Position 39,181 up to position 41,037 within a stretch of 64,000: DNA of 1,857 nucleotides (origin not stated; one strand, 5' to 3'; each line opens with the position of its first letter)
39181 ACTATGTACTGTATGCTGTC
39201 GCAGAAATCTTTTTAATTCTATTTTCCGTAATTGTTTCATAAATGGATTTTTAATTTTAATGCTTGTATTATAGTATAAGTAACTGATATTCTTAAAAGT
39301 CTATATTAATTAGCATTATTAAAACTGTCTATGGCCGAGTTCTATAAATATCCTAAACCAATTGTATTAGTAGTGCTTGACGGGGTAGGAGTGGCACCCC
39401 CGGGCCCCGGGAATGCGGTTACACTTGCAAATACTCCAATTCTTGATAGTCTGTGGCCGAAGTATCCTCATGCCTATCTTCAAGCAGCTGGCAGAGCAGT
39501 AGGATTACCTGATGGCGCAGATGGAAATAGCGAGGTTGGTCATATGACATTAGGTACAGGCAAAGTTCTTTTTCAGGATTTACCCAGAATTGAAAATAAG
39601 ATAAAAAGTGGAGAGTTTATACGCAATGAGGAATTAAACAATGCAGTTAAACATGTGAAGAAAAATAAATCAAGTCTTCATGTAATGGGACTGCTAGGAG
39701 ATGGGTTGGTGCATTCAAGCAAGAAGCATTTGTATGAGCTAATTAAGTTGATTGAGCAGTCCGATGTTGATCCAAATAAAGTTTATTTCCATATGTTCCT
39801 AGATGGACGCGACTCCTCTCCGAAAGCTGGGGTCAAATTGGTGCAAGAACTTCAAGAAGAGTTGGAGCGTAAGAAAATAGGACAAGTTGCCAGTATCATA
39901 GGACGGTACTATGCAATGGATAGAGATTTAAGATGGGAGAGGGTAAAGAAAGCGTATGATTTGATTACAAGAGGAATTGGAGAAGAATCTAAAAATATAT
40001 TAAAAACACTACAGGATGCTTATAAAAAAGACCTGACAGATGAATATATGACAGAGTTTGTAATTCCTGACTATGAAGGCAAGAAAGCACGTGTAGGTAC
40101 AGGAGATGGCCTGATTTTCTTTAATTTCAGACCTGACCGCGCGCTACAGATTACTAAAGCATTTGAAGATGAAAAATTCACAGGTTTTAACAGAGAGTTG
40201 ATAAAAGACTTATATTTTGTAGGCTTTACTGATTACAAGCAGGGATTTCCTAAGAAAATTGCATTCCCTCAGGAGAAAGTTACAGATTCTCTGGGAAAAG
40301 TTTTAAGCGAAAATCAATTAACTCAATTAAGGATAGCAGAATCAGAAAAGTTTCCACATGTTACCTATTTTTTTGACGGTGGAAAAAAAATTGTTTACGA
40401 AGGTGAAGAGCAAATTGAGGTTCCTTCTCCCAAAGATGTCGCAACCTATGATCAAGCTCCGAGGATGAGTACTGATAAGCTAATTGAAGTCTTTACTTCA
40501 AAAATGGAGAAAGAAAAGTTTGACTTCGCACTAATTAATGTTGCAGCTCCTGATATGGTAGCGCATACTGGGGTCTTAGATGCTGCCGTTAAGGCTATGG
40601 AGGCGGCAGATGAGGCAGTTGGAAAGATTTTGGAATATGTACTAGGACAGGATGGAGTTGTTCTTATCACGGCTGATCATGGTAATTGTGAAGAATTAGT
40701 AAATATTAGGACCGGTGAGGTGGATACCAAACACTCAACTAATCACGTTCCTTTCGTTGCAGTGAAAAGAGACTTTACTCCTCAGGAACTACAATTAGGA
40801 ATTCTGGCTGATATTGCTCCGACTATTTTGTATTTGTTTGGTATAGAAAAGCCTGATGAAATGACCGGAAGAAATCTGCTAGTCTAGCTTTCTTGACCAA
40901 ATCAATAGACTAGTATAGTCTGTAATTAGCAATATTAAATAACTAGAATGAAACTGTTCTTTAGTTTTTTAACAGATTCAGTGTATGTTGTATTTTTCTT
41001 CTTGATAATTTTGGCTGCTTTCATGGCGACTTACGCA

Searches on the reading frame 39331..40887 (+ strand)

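Call 40: search_protein_families(library=ncbifam, proteins=[window:39331-40887:+], max_evalue=1e-10)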
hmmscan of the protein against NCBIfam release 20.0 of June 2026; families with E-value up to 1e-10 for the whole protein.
window:39331-40887:+ (518 aa): 2 families
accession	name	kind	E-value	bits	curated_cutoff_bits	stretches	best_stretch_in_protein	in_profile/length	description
TIGR01307.1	pgm_bpd_ind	equivalog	3.4e-179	596.5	330.65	1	9-517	1-504/504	2,3-bisphosphoglycerate-independent phosphoglycerate mutase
NF003897.0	PRK05434.1-5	equivalog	3.5e-151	504.2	862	1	9-517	6-511/514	2,3-bisphosphoglycerate-independent phosphoglycerate mutase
